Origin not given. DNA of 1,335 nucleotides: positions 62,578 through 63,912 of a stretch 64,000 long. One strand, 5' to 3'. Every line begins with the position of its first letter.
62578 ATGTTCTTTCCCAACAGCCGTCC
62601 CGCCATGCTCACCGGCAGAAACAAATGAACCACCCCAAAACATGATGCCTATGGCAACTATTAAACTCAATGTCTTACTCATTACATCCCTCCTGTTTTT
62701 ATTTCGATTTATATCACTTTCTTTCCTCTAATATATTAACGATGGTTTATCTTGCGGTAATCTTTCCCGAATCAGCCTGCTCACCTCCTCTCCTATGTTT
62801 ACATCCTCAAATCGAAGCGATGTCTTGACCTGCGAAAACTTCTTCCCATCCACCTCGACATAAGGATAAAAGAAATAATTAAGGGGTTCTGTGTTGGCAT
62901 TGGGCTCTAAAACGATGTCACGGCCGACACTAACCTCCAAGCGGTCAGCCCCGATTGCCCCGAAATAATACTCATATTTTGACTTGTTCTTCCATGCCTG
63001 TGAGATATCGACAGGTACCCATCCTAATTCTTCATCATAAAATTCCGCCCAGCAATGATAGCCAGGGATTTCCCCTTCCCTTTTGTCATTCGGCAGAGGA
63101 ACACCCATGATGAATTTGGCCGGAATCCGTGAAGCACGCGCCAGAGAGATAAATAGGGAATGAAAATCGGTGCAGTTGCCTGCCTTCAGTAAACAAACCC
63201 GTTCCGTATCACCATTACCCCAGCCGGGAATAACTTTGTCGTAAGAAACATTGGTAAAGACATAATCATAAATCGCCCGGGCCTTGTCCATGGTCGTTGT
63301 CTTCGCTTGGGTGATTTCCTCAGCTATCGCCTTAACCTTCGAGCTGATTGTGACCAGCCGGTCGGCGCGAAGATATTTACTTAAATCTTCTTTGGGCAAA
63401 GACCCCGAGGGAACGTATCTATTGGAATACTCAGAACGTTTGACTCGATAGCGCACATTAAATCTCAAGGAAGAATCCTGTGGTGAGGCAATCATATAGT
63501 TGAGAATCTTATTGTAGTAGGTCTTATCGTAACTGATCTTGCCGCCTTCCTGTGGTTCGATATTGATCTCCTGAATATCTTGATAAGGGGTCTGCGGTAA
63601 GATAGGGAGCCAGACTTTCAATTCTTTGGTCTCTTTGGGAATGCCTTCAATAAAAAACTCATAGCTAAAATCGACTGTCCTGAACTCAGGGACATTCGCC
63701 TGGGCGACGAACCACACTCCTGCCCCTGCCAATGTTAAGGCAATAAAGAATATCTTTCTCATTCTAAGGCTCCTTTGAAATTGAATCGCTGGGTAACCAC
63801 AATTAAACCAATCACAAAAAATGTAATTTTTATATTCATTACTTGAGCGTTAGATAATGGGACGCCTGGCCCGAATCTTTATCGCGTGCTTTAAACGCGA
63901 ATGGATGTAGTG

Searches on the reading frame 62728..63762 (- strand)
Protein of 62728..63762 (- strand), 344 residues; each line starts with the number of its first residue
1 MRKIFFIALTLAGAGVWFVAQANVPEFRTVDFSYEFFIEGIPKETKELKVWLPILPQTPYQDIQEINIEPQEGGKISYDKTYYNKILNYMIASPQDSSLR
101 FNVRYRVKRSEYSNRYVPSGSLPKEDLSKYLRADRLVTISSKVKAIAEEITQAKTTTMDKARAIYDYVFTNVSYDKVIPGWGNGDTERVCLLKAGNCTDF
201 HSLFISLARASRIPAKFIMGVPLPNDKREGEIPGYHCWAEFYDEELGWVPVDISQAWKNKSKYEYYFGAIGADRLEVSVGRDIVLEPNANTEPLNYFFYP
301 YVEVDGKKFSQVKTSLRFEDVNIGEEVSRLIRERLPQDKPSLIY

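Call 3: search_protein_families(library=pfam, proteins=[window:62728-63762:-], max_evalue=0.01)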
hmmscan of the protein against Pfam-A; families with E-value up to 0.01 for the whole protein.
window:62728-63762:- (344 aa): 1 family
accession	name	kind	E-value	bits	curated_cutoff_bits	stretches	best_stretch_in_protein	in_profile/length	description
PF01841.26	Transglut_core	-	7.2e-28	97.5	23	1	144-252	1-107/108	Transglutaminase-like superfamily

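Call 4: search_protein_families(library=ncbifam, proteins=[window:62728-63762:-], max_evalue=0.01)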
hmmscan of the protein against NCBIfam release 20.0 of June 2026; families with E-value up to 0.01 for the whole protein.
window:62728-63762:- (344 aa): 0 families
